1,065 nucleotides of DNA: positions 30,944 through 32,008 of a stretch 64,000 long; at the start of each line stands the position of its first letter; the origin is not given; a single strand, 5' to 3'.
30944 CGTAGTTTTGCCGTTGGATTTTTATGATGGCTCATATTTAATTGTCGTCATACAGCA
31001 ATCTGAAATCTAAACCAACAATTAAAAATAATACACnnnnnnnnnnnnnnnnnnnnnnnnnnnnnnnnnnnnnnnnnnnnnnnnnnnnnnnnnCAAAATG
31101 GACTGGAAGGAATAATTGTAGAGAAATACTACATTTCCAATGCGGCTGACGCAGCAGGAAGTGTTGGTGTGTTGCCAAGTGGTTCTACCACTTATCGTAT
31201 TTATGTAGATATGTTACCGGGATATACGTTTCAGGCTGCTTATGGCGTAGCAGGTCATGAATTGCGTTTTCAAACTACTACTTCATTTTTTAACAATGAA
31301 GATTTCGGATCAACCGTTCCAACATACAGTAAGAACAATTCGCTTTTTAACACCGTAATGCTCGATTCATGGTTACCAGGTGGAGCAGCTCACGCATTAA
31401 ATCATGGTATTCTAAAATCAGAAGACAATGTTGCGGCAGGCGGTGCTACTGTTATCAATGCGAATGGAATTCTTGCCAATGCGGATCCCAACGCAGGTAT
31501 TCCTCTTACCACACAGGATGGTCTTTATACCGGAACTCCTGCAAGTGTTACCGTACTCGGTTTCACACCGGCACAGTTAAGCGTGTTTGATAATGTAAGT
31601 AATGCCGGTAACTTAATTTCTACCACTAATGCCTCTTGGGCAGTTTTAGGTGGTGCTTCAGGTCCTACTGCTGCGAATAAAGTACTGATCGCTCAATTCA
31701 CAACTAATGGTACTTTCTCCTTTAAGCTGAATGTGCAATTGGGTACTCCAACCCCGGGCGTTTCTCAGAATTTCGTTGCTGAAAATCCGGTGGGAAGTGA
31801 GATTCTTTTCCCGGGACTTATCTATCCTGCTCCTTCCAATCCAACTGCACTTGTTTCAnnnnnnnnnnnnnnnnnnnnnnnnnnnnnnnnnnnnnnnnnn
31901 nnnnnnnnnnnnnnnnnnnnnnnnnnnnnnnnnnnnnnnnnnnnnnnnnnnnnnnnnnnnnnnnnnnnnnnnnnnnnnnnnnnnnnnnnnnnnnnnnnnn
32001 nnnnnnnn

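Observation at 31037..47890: Cluster of five paralogous secreted proteins sharing an unrecognised ~250-aa N-terminal domain, mostly with T9SS sorting domains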

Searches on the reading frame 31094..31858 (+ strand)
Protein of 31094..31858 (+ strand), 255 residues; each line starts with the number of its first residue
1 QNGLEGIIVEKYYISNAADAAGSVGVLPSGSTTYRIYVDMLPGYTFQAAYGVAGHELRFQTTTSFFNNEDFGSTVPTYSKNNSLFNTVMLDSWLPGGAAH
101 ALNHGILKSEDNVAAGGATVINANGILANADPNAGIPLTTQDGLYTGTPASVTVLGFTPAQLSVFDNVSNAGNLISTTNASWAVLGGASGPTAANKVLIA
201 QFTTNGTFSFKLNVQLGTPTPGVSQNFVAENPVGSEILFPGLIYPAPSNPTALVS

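Call 7: search_solved_structures(query=window:31094-31858:+, max_evalue=10)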
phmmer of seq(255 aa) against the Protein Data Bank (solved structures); distinct sequences matched with E-value up to 10: 0.

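Call 8: find_homologous_proteins(query=window:31094-31858:+, max_evalue=0.001)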
Query seq(255 aa) (255 aa): 1099 proteins with E <= 0.001 among 2910 candidates; the best 120 are listed.
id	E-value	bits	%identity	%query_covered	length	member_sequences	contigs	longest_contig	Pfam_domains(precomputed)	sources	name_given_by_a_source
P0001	1.5e-114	400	79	94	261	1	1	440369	-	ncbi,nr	ncbi:MAG: hypothetical protein IPK10_04315 [Bacteroidetes bacterium]|nr:hypothetical protein [Bacter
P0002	7.4e-92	326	84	71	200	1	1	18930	-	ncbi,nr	ncbi:MAG: hypothetical protein JNL88_07140, partial [Bacteroidia bacterium]|nr:hypothetical protein 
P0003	1.1e-88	315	65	96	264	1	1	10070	-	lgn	-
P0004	1.9e-87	311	64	96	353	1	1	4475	-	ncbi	ncbi:MAG: hypothetical protein ABIT08_14055, partial [Bacteroidia bacterium]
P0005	2.0e-87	311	63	96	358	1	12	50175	PF18962.8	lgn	-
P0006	9.9e-87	309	64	96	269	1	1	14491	-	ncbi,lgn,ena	-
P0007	5.8e-86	306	64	96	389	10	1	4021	PF18962.8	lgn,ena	-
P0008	1.1e-85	306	62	96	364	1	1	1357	PF18962.8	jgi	jgi:hypothetical protein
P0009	1.3e-84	302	62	97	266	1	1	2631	-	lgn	-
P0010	1.9e-84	301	58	100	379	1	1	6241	PF18962.8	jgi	jgi:hypothetical protein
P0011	5.7e-84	300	61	96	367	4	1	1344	PF18962.8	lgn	-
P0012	1.6e-83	299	60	100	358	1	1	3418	PF18962.8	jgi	jgi:hypothetical protein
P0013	3.7e-83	297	62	97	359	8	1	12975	PF18962.8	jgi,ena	-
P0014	1.6e-82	295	62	96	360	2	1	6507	PF18962.8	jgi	jgi:hypothetical protein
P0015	2.4e-82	295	61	98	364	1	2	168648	PF18962.8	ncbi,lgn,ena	ncbi:MAG: T9SS type A sorting domain-containing protein [Bacteroidota bacterium]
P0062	1.1e-78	283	59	95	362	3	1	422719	PF18962.8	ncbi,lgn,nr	ncbi:MAG: hypothetical protein JWP12_694 [Bacteroidetes bacterium]|nr:hypothetical protein [Bacteroi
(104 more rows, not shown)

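Call 20: find_encoding_contigs(protein=P0001, flank=10000, max_places=3)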
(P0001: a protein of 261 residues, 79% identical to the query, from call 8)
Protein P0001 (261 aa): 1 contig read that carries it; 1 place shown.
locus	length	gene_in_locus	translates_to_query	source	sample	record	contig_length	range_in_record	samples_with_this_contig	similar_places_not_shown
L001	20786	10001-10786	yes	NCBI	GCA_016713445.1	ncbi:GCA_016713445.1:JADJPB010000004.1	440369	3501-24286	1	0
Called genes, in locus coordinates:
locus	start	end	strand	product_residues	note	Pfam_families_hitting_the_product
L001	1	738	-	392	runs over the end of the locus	PF00534:Glycos_transf_1, PF13692:Glyco_trans_1_4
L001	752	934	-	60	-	-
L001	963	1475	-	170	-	PF00150:Cellulase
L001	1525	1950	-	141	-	-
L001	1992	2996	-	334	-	PF00685:Sulfotransfer_1, PF13469:Sulfotransfer_3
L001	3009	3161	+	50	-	-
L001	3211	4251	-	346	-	-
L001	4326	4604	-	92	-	-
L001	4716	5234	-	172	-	PF00685:Sulfotransfer_1, PF13469:Sulfotransfer_3 (weak)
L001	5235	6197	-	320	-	PF00685:Sulfotransfer_1, PF13469:Sulfotransfer_3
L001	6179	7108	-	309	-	PF00685:Sulfotransfer_1, PF13469:Sulfotransfer_3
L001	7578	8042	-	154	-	PF13469:Sulfotransfer_3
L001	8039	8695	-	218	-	PF01554:MatE, PF01943:Polysacc_synt (faint), PF13440:Polysacc_synt_3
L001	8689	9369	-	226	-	PF01943:Polysacc_synt, PF13440:Polysacc_synt_3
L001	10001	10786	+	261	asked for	-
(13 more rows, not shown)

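Call 21: find_encoding_contigs(protein=P0062, flank=10000, max_places=3)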
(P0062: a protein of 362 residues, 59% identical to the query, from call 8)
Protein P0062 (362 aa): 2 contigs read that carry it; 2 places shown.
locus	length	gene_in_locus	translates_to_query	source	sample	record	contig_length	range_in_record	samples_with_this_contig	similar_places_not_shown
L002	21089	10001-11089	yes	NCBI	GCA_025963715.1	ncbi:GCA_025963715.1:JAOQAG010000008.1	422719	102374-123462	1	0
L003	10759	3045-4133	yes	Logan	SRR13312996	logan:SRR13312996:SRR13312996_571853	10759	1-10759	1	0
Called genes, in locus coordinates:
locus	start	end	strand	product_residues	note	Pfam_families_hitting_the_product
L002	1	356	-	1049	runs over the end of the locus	PF00873:ACR_tran, PF03176:MMPL (weak)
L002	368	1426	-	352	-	PF25917:BSH_RND, PF25973:BSH_CzcB (weak), PF25954:Beta-barrel_RND_2, PF25990:Beta-barrel_YknX, PF25967:RND-MFP_C, PF25975:CzcB_C (weak), PF25989:YknX_C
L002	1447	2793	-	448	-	PF02321:OEP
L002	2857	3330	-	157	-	PF12802:MarR_2 (faint), PF27059:HTH_MmpR5 (weak)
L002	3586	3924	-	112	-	PF01035:DNA_binding_1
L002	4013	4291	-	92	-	-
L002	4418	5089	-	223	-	PF02390:Methyltransf_4, PF13649:Methyltransf_25, PF13847:Methyltransf_31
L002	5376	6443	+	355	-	PF13528:Glyco_trans_1_3 (faint), PF04101:Glyco_tran_28_C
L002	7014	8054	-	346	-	PF00512:HisKA, PF02518:HATPase_c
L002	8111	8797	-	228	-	PF00072:Response_reg, PF00486:Trans_reg_C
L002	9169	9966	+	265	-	-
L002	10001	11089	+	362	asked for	PF18962:Por_Secre_tail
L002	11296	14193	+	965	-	PF13715:CarbopepD_reg_2, PF07715:Plug, PF00593:TonB_dep_Rec_b-barrel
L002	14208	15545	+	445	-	PF18962:Por_Secre_tail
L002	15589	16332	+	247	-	PF09603:Fib_succ_major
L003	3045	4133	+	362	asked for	PF18962:Por_Secre_tail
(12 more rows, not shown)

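Call 22: predict_structure(alignment_id=A2)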
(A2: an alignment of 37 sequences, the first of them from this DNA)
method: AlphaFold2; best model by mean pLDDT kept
length: 244 residues; sequences in the alignment: 37
mean_pLDDT: 75.9   pTM: 0.80
mean pLDDT of the five models: 75.9, 74.6, 73.5, 73.4, 72.9
residues with pLDDT >= 90: 82; 70-90: 71; 50-70: 62; < 50: 29
segments of 3 or more residues with pLDDT < 50: 72-74, 119-131, 135-141
pLDDT, mean of each block of 10 residues (from residue 1): 88 74 74 88 93 97 79 50 54 69 55 50 43 47 61 85 72 91 85 76 92 96 96 97 97
secondary structure, 60 per line:
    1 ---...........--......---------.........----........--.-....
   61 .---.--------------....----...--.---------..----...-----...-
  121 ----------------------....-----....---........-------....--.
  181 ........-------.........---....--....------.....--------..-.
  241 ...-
elements in order: E4-14 H17-22 E32-40 E45-52 E57-61 H80-83 E117-119 E143-146 E152-155 H159-166 E174-177 E180-188 E196-204 E208-211 E214-217 E224-228

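Call 24: search_protein_representatives(alignment_id=A2)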
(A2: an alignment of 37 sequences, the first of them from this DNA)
Query: 37 sequences, 239 profile positions. Proteins with E-value up to 0.001 (for the whole library): 1408; up to 1e-10: 929; up to 1e-30: 596. The best 150 are listed.
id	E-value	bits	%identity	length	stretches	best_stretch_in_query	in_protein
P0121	2.8e-255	858.2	-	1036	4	1-239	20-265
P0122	6.4e-212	716.3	-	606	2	1-239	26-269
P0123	3.6e-195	661.5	-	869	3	2-239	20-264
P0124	1.1e-162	555.1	-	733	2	3-239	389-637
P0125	5.9e-161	549.4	-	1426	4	2-232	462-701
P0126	2.2e-157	537.8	-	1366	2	2-239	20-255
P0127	1.1e-151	519.1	-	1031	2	2-239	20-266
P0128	2.8e-145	498.1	-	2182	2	7-239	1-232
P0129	8.6e-130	447.4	-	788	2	3-217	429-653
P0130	1.6e-116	404.0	-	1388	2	3-237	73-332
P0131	1.5e-114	397.6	-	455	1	2-239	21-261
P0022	2.6e-114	396.8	-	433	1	1-239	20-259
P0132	6.9e-112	388.8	-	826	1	1-238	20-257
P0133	1.7e-111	387.5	-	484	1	1-239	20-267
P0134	5.8e-111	385.8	-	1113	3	3-239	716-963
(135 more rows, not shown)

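Call 34: search_protein_families(library=pfam, alignment_id=A3, max_evalue=0.0001)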
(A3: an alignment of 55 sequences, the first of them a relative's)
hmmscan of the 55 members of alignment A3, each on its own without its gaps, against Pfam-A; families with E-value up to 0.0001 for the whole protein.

A. member 1, P0121 (1036 aa): 2 families
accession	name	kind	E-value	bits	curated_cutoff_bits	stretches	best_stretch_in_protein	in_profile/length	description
PF07540.16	NOC3p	-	9.1e-07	29.7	26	0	563-591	45-72/92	Nucleolar complex-associated protein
PF06559.16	DCD_N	-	5e-06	26.9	21.4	0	534-580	13-61/164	2'-deoxycytidine 5'-triphosphate deaminase (DCD) N-terminal domain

B. families by the number of members that match (of 55 scanned): 28 families (the first 25 are shown)
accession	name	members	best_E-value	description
PF18962.6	Por_Secre_tail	46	5.9e-17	Secretion system C-terminal sorting domain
PF17957.7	Big_7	20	3.3e-116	Bacterial Ig domain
PF19081.6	Ig_7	10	5.1e-21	Ig-like domain CHU_C associated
PF16355.11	DUF4982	8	2.1e-14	Domain of unknown function (DUF4982)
PF06832.18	BiPBP_C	6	1.8e-19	Penicillin-Binding Protein C-terminus Family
PF00801.26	PKD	5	4.7e-10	PKD domain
PF19408.5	PKD_6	4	4.7e-128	PKD-like domain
PF18911.6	PKD_4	4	1.3e-12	PKD domain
PF02368.24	Big_2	3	8.7e-117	Bacterial Ig-like domain (group 2)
PF14041.11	Lipoprotein_21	3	2.2e-08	LppP/LprE lipoprotein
PF22359.2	Big-like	2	2.9e-12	Bacterial Ig-like domain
PF18884.5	TSP3_bac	2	5.2e-07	Bacterial TSP3 repeat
PF00404.24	Dockerin_1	2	6.2e-06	Dockerin type I domain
PF00526.23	Dicty_CTDC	1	1.5e-78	Dictyostelium (slime mold) repeat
PF24972.1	GBD_ATRN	1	8.9e-09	Attractin GBD-like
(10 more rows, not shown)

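Call 35: find_related_loci(query=A2, collection=genome_contigs, flank=10000)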
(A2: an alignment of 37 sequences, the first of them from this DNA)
Query A2 (244 aa) in genome_contigs; peptide patterns used: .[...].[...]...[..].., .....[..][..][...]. (x = any residue, [..] = any of these).
500 stretches matched a pattern; 480 encode a relative of the query (tblastn E <= 1e-3); the best 80 are kept; 74 distinct loci.
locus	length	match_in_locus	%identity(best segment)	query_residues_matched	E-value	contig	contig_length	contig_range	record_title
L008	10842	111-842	82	1-244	2e-135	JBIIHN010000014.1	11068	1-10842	MAG: Bacteroidia bacterium isolate ME2001-08-13pf_3300042453_group1_bin112 Rohwer_bin448_scaffold_6120_c1, whole genome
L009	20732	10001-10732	79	1-244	1e-125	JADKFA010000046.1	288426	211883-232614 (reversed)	MAG: Bacteroidetes bacterium isolate Rand_18-Q3-R56-63_BATAC.320 tig00811635-10-2893740, whole genome shotgun sequence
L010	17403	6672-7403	79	1-244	4e-125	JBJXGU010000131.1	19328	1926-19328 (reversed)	MAG: Bacteroidia bacterium isolate F1F2.bin.178 k127_4333729, whole genome shotgun sequence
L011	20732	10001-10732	79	1-244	4e-124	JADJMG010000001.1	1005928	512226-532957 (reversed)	MAG: Bacteroidetes bacterium isolate EsbW_18-Q3-R4-48_BATAC.26 tig00001373-10-10084530, whole genome shotgun sequence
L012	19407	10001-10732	78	1-244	6e-123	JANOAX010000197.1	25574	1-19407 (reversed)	MAG: Bacteroidota bacterium isolate VAR_18_metabat_267 VAR_18_k141_2320092, whole genome shotgun sequence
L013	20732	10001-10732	78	1-244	6e-122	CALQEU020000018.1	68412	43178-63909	MAG: Bifidobacterium breve isolate HRS-HS12-bin-145 genome assembly, contig: HRSG-H12-C362, whole genome shotgun sequenc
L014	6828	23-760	76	1-244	5e-122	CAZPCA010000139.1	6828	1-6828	MAG TPA_asm: uncultured Bifidobacterium sp. isolate SRP193358_co1_683 genome assembly, contig: NODE_34860_length_6828_co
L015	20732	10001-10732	78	1-244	2e-122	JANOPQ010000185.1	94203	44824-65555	MAG: Bacteroidota bacterium isolate VAR_4_metabat_461 VAR_4_k141_2637311, whole genome shotgun sequence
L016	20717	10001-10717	79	1-239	1e-120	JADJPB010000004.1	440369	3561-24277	MAG: Bacteroidetes bacterium isolate Fred_18-Q3-R57-64_BATAC.296 tig00007404-10-4444120, whole genome shotgun sequence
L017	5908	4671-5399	76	1-244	2e-120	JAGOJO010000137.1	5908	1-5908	MAG: Bacteroidia bacterium isolate Go_SlAct_bin_93 Go_SlAct_84016_length_5908_cov_15.133887, whole genome shotgun sequen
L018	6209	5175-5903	76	1-244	6e-120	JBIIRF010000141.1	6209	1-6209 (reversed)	MAG: Bacteroidia bacterium isolate ME2003-08-07pf_3300034283_group2_bin117 Rohwer_bin449_scaffold_14927_c1, whole genome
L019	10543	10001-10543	84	1-182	5e-99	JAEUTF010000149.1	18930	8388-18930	MAG: Bacteroidia bacterium isolate new MAG-322 k141_516303, whole genome shotgun sequence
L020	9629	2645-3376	66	1-242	4e-98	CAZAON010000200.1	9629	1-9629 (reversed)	MAG TPA_asm: uncultured Flavobacteriales bacterium isolate binchicken_co200_43 genome assembly, contig: k141_238333, who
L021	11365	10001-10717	65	1-244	4e-98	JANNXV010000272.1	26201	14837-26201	MAG: Bacteroidota bacterium isolate VAR_34_metabat_144 VAR_34_k141_549636, whole genome shotgun sequence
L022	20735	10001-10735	64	1-242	2e-97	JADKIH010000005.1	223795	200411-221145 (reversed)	MAG: Bacteroidetes bacterium isolate Skiv_18-Q3-R9-52_BATAC.703 tig00008347-10-2234670, whole genome shotgun sequence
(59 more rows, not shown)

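Call 49: predict_structure(alignment_id=A4)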
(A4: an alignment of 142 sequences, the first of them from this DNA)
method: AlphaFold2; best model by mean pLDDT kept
length: 244 residues; sequences in the alignment: 142
mean_pLDDT: 95.4   pTM: 0.93
mean pLDDT of the five models: 95.4, 95.0, 94.9, 95.0, 92.7
residues with pLDDT >= 90: 227; 70-90: 12; 50-70: 5; < 50: 0
segments of 3 or more residues with pLDDT < 50: none
pLDDT, mean of each block of 10 residues (from residue 1): 94 98 96 99 98 98 96 92 94 96 95 76 94 97 95 97 90 96 98 97 98 98 98 98 98
secondary structure, 60 per line:
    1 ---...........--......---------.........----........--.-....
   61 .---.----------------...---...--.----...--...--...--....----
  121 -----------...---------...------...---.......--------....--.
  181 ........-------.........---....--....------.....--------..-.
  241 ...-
elements in order: E4-14 H17-22 E32-40 E45-52 E57-61 E98-100 E103-105 H113-116 E144-146 E153-155 H159-165 E174-177 E180-188 E196-204 E208-211 E214-217 E224-228

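Call 56: search_solved_structures(query=A2, max_evalue=10)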
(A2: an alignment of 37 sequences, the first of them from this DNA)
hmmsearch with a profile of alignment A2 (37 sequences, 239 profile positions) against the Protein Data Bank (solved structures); distinct sequences matched with E-value up to 10: 0.

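Call 59: fold_search(model_id=the predicted structure, library=pdb)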
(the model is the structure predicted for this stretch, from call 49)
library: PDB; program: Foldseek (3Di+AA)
matches with E <= 10: 290; with E <= 0.001: 0
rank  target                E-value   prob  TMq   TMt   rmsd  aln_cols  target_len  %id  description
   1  9u62_E                8.0e-02  0.23  0.23  0.06  10.1       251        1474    9  AP pathways C3 convertase C3bBbP and C3 complex (released 2026-01-14)
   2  4g1e_A                8.0e-02  0.16  0.20  0.07   9.6       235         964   11  Crystal structure of integrin alpha V beta 3 with coil-coiled tag. (released 2012-12-12)
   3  4u3s_A                1.5e-01  0.14  0.22  0.29  11.5       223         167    8  Crystal structure of Coh3ScaB-XDoc_M1ScaA complex: A N-terminal interface mutant of type II Cohesin-X-Dockerin complex (released 2015-07-29)
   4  2a74_F                1.6e-01  0.12  0.20  0.18  12.0       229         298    9  Human Complement Component C3c (released 2005-09-27)
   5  2bm3                  1.8e-01  0.16  0.24  0.33  10.5       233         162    9  Structure of the Type II cohesin from Clostridium thermocellum SdbA (released 2005-03-10)
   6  4fl4_K                2.2e-01  0.14  0.23  0.32  10.9       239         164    8  Scaffoldin conformation and dynamics revealed by a ternary complex from the Clostridium thermocellum cellulosome (released 2012-06-27)
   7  8xez_A                2.2e-01  0.13  0.22  0.08   9.0       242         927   10  Cryo-EM structure of integrin ITGAV/ITGB3 complex, conformation 5 (released 2024-12-18)
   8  8xei_A                2.3e-01  0.12  0.22  0.08   8.8       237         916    9  Cryo-EM structure of integrin ITGAV/ITGB3 complex, conformation 1 (released 2024-12-18)
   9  3ghp_B                2.4e-01  0.14  0.24  0.30  10.0       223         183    6  Structure of the second type II cohesin module from the adaptor ScaA scaffoldin of Acetivibrio cellulolyticus (includi (released 2009-06-23)
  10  4wi0_A                2.9e-01  0.12  0.24  0.30   9.7       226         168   10  Crystal structure of Coh3ScaB-XDoc_M2ScaA complex: A C-terminal interface mutant of type II Cohesin-X-Dockerin complex (released 2015-10-07)
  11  7nxd_A                3.1e-01  0.12  0.23  0.09   9.1       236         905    9  Cryo-EM structure of human integrin alpha5beta1 in the half-bent conformation (released 2021-08-25)
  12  4jdz_B                3.1e-01  0.06  0.18  0.12  16.9       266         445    9  Structures of SdrD from Staphylococcus aureus reveal the molecular mechanism of how the cell surface receptors recogni (released 2013-06-19)
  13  4fl4_B                3.3e-01  0.12  0.23  0.32  12.4       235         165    9  Scaffoldin conformation and dynamics revealed by a ternary complex from the Clostridium thermocellum cellulosome (released 2012-06-27)
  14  5m0y_A                3.3e-01  0.08  0.19  0.26  14.6       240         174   10  Crystal Structure of the CohScaA-XDocCipB type II complex from Clostridium thermocellum at 1.5Angstrom resolution (released 2017-09-06)
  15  4hmy_M                3.5e-01  0.08  0.18  0.13  13.3       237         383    8  Structural basis for recruitment and activation of the AP-1 clathrin adaptor complex by Arf1 (released 2013-03-06)
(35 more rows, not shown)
